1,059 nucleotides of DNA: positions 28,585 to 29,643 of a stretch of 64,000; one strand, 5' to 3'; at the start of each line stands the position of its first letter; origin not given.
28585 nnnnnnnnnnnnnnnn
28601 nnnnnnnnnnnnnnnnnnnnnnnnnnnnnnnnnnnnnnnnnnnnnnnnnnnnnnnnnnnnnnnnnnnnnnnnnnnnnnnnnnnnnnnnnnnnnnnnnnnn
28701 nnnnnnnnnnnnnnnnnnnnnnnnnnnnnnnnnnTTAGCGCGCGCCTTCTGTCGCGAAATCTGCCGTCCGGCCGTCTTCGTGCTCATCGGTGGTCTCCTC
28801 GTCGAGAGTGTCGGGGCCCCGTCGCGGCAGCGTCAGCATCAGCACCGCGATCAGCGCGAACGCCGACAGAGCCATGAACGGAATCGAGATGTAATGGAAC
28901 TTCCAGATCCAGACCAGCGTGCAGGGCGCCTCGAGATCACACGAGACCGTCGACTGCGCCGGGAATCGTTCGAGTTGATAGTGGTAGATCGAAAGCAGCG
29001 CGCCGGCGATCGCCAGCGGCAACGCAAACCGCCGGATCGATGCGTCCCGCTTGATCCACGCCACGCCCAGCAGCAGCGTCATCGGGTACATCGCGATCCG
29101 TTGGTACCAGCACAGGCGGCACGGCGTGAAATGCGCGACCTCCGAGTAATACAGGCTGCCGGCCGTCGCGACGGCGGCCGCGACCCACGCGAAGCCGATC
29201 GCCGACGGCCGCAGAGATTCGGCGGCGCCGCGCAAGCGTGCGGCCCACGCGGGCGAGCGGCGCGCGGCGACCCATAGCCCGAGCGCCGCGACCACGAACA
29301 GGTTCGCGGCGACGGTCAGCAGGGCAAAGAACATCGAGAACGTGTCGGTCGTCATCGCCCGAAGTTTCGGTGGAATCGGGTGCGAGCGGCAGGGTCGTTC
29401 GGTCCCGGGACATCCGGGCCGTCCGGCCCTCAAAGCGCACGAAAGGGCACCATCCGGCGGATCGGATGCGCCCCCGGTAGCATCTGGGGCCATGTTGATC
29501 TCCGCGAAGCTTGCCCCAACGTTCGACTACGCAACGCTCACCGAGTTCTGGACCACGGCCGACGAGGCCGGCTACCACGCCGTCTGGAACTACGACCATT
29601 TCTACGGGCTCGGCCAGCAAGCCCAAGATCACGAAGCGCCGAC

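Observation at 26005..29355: Lysyl-oxidase-like copper enzyme beside a DsbB-TlpA-GDPD envelope redox operon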

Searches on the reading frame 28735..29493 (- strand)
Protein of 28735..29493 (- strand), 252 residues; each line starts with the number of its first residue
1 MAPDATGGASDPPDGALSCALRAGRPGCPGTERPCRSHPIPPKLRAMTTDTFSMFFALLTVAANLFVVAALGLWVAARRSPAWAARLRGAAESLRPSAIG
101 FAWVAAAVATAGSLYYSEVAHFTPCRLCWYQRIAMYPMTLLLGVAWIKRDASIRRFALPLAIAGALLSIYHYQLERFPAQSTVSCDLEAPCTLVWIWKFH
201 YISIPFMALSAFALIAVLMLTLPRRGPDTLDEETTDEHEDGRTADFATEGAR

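Call 3: search_protein_families(library=pfam, proteins=[window:28735-29493:-], max_evalue=0.01)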
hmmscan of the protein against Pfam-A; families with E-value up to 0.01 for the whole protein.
window:28735-29493:- (252 aa): 1 family
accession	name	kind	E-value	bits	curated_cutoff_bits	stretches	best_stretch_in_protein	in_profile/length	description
PF02600.21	DsbB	-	1.2e-13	52.1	22.1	1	100-220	6-146/148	Disulfide bond formation protein DsbB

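Call 4: search_protein_families(library=ncbifam, proteins=[window:28735-29493:-], max_evalue=0.01)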
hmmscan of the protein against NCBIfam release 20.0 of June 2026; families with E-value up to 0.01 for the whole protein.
window:28735-29493:- (252 aa): 4 families
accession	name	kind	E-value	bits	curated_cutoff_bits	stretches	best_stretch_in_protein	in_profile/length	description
NF002849.0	PRK03113.1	subfamily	1.5e-38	132.1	124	1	99-222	11-135/139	disulfide oxidoreductase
NF001863.0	PRK00611.1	equivalog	2.9e-24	86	145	1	94-220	5-129/136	putative disulfide oxidoreductase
NF002485.0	PRK01749.1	equivalog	0.00011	22.2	157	1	106-179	22-100/177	disulfide bond formation protein DsbB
NF002552.0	PRK02110.1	equivalog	0.0037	17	138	1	102-181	19-101/169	disulfide bond formation protein B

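Call 47: find_homologous_proteins(query=window:28735-29355:-, max_evalue=1e-10)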
Query window:28735-29355:- (206 aa): 4681 proteins with E <= 1e-10 among 8000 candidates; the best 120 are listed.
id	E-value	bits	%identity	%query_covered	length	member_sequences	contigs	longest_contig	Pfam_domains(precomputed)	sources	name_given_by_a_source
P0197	6.6e-125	433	97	100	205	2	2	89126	PF02600.22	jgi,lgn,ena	-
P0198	8.1e-86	305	70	100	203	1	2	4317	PF02600.22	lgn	-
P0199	2.1e-71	258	62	92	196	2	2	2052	PF02600.22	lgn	-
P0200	6.0e-70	253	63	92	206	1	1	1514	PF02600.22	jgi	-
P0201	2.7e-66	241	58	94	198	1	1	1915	PF02600.22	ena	-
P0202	3.3e-66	241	59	95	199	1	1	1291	PF02600.22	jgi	jgi:disulfide bond formation protein DsbB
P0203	2.0e-65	238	60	93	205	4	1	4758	PF02600.22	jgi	jgi:disulfide bond formation protein DsbB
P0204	2.9e-65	238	58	78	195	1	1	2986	PF02600.22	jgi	jgi:disulfide bond formation protein DsbB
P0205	3.7e-65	237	58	95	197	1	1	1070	PF02600.22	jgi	jgi:disulfide bond formation protein DsbB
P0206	3.8e-65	237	61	92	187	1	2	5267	PF02600.22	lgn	-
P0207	5.6e-65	237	57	91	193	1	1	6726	PF02600.22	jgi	jgi:disulfide bond formation protein DsbB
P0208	1.5e-64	235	62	83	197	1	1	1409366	PF02600.22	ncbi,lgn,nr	ncbi:MAG: hypothetical protein KatS3mg013_0497 [Actinomycetota bacterium]|nr:MAG: hypothetical prote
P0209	2.3e-64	235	57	78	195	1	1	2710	PF02600.22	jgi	jgi:disulfide bond formation protein DsbB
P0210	3.7e-64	234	56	95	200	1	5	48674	PF02600.22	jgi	jgi:hypothetical protein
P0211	4.8e-64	234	60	91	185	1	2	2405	PF02600.22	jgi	jgi:disulfide bond formation protein DsbB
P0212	5.2e-64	234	56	94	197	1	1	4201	PF02600.22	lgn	-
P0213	1.3e-63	232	55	95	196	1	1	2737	PF02600.22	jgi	jgi:disulfide bond formation protein DsbB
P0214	1.8e-63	232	61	83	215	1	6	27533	PF02600.22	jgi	jgi:disulfide bond formation protein DsbB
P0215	2.2e-63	232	56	95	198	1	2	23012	PF02600.22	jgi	jgi:disulfide bond formation protein DsbB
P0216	2.3e-63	232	55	95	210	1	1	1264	PF02600.22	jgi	jgi:disulfide bond formation protein DsbB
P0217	2.9e-63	231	58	97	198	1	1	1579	PF02600.22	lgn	-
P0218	4.7e-63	231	54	96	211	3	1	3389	PF02600.22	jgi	jgi:disulfide bond formation protein DsbB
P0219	6.2e-63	230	57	87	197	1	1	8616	PF02600.22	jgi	-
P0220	7.2e-63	230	57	81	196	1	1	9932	PF02600.22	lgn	-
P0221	8.1e-63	230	55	94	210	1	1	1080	PF02600.22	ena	-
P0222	9.7e-63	230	57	93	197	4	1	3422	PF02600.22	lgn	-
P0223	1.1e-62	229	60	87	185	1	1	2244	PF02600.22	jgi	-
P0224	1.2e-62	229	65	77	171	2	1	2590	PF02600.22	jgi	jgi:disulfide bond formation protein DsbB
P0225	1.3e-62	229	57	78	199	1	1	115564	PF02600.22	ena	-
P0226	1.3e-62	229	56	94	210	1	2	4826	PF02600.22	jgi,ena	-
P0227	1.3e-62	229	56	94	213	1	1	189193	PF02600.22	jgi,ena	-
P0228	2.0e-62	229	57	92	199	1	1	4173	PF02600.22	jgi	jgi:disulfide bond formation protein DsbB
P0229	2.2e-62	228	57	91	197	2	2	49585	PF02600.22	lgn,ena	-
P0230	2.4e-62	228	57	95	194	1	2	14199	PF02600.22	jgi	jgi:disulfide bond formation protein DsbB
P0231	2.5e-62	228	54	96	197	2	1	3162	PF02600.22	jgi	-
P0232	2.5e-62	228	58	89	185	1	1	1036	PF02600.22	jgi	jgi:disulfide bond formation protein DsbB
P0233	6.9e-62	227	58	78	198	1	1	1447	PF02600.22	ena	-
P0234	7.3e-62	227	56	94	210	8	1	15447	PF02600.22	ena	-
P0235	8.4e-62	227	61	84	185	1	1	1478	PF02600.22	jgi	jgi:disulfide bond formation protein DsbB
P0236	1.2e-61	226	59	86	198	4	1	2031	PF02600.22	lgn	-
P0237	1.5e-61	226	57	94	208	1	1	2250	PF02600.22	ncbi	ncbi:MAG: disulfide oxidoreductase, partial [Actinomycetota bacterium]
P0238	2.1e-61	225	60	87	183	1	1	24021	PF02600.22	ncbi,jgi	jgi:disulfide bond formation protein DsbB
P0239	2.4e-61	225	61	84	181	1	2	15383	PF02600.22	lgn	-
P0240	2.6e-61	225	57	78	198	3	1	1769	PF02600.22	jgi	jgi:disulfide bond formation protein DsbB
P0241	2.9e-61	225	57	90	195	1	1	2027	PF02600.22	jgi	jgi:disulfide bond formation protein DsbB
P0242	3.1e-61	225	54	97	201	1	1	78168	PF02600.22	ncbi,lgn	ncbi:MAG: disulfide bond formation protein B [Actinomycetota bacterium]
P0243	4.2e-61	224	61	84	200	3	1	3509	PF02600.22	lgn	-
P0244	4.6e-61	224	56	91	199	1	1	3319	PF02600.22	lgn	-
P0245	4.7e-61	224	56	94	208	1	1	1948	PF02600.22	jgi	jgi:disulfide bond formation protein DsbB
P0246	5.4e-61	224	59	90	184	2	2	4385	PF02600.22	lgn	-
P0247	5.4e-61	224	54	94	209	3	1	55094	PF02600.22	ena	-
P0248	6.0e-61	224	54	100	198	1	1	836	PF02600.22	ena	-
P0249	1.0e-60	223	57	95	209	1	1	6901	PF02600.22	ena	-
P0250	1.1e-60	223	56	92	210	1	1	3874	PF02600.22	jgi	jgi:disulfide bond formation protein DsbB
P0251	1.3e-60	223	58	76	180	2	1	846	PF02600.22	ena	-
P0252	1.4e-60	223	55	97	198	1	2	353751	PF02600.22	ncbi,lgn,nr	ncbi:MAG: hypothetical protein KatS3mg014_0001 [Actinomycetota bacterium]|nr:MAG: hypothetical prote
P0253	1.4e-60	223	54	94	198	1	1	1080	PF02600.22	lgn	-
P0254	1.4e-60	222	54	97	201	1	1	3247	PF02600.22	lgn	-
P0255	2.8e-60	222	55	92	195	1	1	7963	PF02600.22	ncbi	-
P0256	2.9e-60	222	55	97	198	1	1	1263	PF02600.22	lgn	-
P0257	3.2e-60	221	55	99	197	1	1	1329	PF02600.22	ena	-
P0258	3.4e-60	221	56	96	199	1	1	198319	PF02600.22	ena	-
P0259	3.5e-60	221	60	78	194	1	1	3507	PF02600.22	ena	-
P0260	3.6e-60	221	59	91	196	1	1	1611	PF02600.22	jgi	-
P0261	4.8e-60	221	60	86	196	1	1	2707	PF02600.22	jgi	jgi:disulfide bond formation protein DsbB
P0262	6.0e-60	220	57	93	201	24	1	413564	PF02600.22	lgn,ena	-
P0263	6.2e-60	220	56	92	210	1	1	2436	PF02600.22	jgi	jgi:disulfide bond formation protein DsbB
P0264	6.3e-60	220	60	89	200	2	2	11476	PF02600.22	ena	-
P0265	7.9e-60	220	56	91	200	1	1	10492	PF02600.22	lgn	-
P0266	8.6e-60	220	55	78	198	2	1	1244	PF02600.22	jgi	jgi:disulfide bond formation protein DsbB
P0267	1.2e-59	219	57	91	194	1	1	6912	PF02600.22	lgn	-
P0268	1.3e-59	219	56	88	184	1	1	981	PF02600.22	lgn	-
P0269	1.5e-59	219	63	84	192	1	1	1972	PF02600.22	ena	-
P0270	1.5e-59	219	57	93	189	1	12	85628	PF02600.22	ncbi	ncbi:MAG: disulfide oxidoreductase [Actinomycetota bacterium]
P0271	1.7e-59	219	58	86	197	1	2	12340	PF02600.22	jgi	-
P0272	1.7e-59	219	56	96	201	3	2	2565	PF02600.22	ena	-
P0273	2.0e-59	219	57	92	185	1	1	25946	PF02600.22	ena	-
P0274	2.3e-59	219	56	96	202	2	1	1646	PF02600.22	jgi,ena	-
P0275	2.5e-59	218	58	86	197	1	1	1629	PF02600.22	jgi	-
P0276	2.5e-59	218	58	86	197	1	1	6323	PF02600.22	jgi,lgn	-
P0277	2.8e-59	218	57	89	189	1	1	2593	PF02600.22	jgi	jgi:disulfide bond formation protein DsbB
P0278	2.8e-59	218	56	91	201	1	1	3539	PF02600.22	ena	-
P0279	3.1e-59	218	57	95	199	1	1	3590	PF02600.22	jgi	jgi:hypothetical protein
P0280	3.5e-59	218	53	94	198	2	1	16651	PF02600.22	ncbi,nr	ncbi:MAG: disulfide bond formation protein B [Acidobacteria bacterium]|nr:disulfide bond formation p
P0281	4.2e-59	218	51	98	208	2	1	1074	PF02600.22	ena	-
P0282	4.2e-59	218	57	95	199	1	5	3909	PF02600.22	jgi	jgi:hypothetical protein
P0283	4.3e-59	218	58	86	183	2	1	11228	PF02600.22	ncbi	-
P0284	4.6e-59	218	56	87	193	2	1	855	PF02600.22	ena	-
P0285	5.1e-59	217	56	93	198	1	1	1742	PF02600.22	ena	-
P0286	5.1e-59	217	57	96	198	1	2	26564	PF02600.22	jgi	jgi:disulfide bond formation protein DsbB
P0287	5.2e-59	217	59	80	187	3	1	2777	PF02600.22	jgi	jgi:disulfide bond formation protein DsbB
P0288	5.4e-59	217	63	84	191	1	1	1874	PF02600.22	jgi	jgi:disulfide bond formation protein DsbB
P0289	6.1e-59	217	57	86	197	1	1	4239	PF02600.22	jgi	-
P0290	6.9e-59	217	51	95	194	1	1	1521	PF02600.22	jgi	jgi:disulfide bond formation protein DsbB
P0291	7.1e-59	217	57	91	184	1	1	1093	PF02600.22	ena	-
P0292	8.7e-59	217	56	88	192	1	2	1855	PF02600.22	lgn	-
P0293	9.2e-59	217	57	86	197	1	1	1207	PF02600.22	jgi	-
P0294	1.0e-58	216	54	93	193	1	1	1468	PF02600.22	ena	-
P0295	1.2e-58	216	56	87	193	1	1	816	PF02600.22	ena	-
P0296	1.2e-58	216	53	94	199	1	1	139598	PF02600.22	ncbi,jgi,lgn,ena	ncbi:MAG: disulfide bond formation protein B [Actinomycetota bacterium]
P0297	1.2e-58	216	57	86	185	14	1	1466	PF02600.22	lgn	-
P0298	1.3e-58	216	53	99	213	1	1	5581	PF02600.22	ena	-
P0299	1.4e-58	216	56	94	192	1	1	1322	PF02600.22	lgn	-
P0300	1.8e-58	216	59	83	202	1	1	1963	PF02600.22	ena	-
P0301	2.0e-58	216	51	100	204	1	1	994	PF02600.22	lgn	-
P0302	2.0e-58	215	54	96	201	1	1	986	PF02600.22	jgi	jgi:disulfide bond formation protein DsbB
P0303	2.1e-58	215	58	86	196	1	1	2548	PF02600.22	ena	-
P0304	2.1e-58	215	55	88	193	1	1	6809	PF02600.22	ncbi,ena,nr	ncbi:MAG TPA: disulfide oxidoreductase [Actinomycetota bacterium]|nr:disulfide oxidoreductase [Actin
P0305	2.8e-58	215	54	97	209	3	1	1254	PF02600.22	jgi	-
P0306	3.5e-58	215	56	88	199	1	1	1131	PF02600.22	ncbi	-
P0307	3.6e-58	215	59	83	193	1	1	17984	PF02600.22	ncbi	-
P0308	4.0e-58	215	56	96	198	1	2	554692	PF02600.22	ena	-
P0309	4.6e-58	214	56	90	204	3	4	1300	PF02600.22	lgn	-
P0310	5.3e-58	214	57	86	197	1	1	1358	PF02600.22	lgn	-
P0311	5.5e-58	214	54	90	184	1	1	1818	PF02600.22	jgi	jgi:disulfide bond formation protein DsbB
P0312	7.0e-58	214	55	96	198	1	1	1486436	PF02600.22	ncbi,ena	-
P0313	7.0e-58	214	58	91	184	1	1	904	PF02600.22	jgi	jgi:disulfide bond formation protein DsbB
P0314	8.7e-58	213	55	94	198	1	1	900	PF02600.22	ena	-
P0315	9.1e-58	213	52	98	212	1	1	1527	PF02600.22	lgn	-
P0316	1.0e-57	213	61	71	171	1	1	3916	PF02600.22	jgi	jgi:disulfide bond formation protein DsbB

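Call 48: find_encoding_contigs(protein=P0197, flank=6000, max_places=2)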
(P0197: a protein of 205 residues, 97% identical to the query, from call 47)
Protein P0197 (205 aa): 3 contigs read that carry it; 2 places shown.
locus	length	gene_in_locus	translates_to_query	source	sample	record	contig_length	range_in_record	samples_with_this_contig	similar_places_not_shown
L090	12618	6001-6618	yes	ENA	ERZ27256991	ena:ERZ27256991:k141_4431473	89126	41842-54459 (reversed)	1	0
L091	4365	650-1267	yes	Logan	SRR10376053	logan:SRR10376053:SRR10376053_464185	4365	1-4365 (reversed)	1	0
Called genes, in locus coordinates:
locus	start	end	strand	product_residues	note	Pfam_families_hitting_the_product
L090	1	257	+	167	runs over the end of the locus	PF04542:Sigma70_r2, PF08281:Sigma70_r4_2, PF04545:Sigma70_r4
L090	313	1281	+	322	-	-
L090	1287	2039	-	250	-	PF00454:PI3_PI4_kinase (weak)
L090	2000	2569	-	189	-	PF11290:DUF3090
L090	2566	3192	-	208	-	PF00300:His_Phos_1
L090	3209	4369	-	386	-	PF08495:FIST, PF10442:FIST_C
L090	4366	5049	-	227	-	-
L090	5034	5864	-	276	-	PF00296:Bac_luciferase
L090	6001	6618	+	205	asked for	PF02600:DsbB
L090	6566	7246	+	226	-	PF08534:Redoxin, PF00578:AhpC-TSA, PF13098:Thioredoxin_2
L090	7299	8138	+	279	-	PF03009:GDPD, PF13653:GDPD_2 (weak)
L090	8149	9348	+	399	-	PF01186:Lysyl_oxidase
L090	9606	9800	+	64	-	PF01176:eIF-1a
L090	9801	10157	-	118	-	-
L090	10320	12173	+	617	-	PF02129:Peptidase_S15, PF08530:PepX_C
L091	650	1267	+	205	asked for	PF02600:DsbB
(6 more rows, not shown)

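Call 49: find_encoding_contigs(protein=P0208, flank=5000, max_places=1)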
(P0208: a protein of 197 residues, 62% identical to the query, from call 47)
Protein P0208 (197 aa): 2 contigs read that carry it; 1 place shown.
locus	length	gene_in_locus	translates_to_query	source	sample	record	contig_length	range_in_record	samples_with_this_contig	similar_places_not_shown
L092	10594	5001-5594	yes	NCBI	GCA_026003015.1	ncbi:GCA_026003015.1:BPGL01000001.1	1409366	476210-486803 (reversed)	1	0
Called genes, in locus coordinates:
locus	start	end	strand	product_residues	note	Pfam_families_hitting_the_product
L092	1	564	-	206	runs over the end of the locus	PF12762:DDE_Tnp_IS1595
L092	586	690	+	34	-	-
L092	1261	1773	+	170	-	-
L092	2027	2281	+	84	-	-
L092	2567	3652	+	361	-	-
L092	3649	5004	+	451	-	-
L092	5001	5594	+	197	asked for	PF02600:DsbB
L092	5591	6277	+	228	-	PF00578:AhpC-TSA, PF08534:Redoxin, PF13098:Thioredoxin_2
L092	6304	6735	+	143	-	-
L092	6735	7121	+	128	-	-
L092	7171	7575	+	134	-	PF03551:PadR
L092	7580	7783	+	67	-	-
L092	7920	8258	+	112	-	PF02579:Nitro_FeMo-Co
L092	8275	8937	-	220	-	PF02585:PIG-L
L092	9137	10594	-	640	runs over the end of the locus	PF00122:E1-E2_ATPase, PF00702:Hydrolase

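Call 50: find_encoding_contigs(protein=P0242, flank=5000, max_places=1)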
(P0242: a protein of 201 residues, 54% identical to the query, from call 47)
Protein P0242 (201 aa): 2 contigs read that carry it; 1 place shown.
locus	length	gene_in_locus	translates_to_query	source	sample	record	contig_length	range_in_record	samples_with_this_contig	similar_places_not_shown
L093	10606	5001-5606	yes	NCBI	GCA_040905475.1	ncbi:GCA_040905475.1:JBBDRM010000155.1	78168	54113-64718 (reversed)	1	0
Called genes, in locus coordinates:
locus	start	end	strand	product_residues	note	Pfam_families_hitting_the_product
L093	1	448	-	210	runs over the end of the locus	PF00072:Response_reg, PF08281:Sigma70_r4_2 (faint), PF00196:GerE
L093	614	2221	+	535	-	PF01590:GAF, PF13185:GAF_2, PF01590:GAF, PF13492:GAF_3, PF07730:HisKA_3, PF02518:HATPase_c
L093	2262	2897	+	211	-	PF00072:Response_reg, PF00196:GerE, PF08281:Sigma70_r4_2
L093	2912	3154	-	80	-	PF00403:HMA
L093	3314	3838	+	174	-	-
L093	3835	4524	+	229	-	PF00571:CBS, PF04972:BON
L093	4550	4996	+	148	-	PF00582:Usp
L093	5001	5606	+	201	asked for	PF02600:DsbB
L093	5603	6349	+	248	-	PF00578:AhpC-TSA, PF08534:Redoxin, PF13098:Thioredoxin_2 (weak)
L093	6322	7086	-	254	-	PF19927:DUF6390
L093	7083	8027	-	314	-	PF00892:EamA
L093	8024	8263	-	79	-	PF01455:HupF_HypC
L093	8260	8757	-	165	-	PF01750:HycI (weak)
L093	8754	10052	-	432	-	PF00374:NiFeSe_Hases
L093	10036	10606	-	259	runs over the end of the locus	PF01058:Oxidored_q6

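Call 51: find_encoding_contigs(protein=P0210, flank=5000, max_places=1)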
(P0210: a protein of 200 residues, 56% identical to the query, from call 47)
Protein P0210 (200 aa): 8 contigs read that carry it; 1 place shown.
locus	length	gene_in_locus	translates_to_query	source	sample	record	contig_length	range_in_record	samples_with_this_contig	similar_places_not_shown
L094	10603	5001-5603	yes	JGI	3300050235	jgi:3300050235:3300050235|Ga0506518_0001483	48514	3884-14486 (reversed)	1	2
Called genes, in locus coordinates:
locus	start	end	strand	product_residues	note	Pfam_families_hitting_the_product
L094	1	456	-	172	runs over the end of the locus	PF01814:Hemerythrin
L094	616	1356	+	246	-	-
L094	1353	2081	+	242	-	PF00571:CBS, PF04972:BON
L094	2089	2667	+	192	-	PF00571:CBS, PF04972:BON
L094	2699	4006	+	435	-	PF13473:Cupredoxin_1, PF00127:Copper-bind (faint), PF07731:Cu-oxidase_2 (weak), PF07732:Cu-oxidase_3, PF00394:Cu-oxidase, PF07731:Cu-oxidase_2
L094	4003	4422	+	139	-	-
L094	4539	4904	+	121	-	-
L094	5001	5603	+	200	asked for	PF02600:DsbB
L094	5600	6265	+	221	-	PF00578:AhpC-TSA (weak), PF08534:Redoxin, PF13098:Thioredoxin_2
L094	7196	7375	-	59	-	-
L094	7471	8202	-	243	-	-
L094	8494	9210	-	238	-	PF01988:VIT1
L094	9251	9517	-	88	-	-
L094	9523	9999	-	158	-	-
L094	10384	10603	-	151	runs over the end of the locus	PF13473:Cupredoxin_1 (weak)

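Call 54: find_related_loci(query=A2, collection=metagenome_contigs, flank=6000)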
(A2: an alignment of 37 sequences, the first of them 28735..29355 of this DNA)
Query A2 (206 aa) in metagenome_contigs; peptide patterns used: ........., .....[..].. (x = any residue, [..] = any of these).
600 stretches matched a pattern (row limit reached: there are more); 592 encode a relative of the query (tblastn E <= 1e-3); the best 80 are kept; 80 distinct loci.
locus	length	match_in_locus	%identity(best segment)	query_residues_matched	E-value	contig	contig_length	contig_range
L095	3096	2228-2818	54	2-199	2e-58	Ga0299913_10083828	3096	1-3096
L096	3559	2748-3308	53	1-188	5e-58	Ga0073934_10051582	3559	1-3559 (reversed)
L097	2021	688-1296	53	2-196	3e-58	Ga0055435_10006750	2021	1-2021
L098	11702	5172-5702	58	1-177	2e-53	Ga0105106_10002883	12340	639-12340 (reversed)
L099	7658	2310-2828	56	1-173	1e-51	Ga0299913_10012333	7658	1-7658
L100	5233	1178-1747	57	1-191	3e-51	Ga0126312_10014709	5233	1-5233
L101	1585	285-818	55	23-199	2e-52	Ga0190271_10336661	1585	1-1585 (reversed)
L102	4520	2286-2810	53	1-181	3e-51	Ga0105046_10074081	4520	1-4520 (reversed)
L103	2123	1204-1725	47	29-202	6e-48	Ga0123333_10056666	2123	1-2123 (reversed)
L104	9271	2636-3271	39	5-205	1e-45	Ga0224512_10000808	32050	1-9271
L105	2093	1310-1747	50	45-194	2e-45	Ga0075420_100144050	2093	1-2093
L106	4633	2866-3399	47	1-178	1e-44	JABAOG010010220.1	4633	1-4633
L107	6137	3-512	44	11-197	6e-45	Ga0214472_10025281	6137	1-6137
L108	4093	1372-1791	54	53-191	2e-44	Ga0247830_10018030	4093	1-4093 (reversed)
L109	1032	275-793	51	1-173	1e-46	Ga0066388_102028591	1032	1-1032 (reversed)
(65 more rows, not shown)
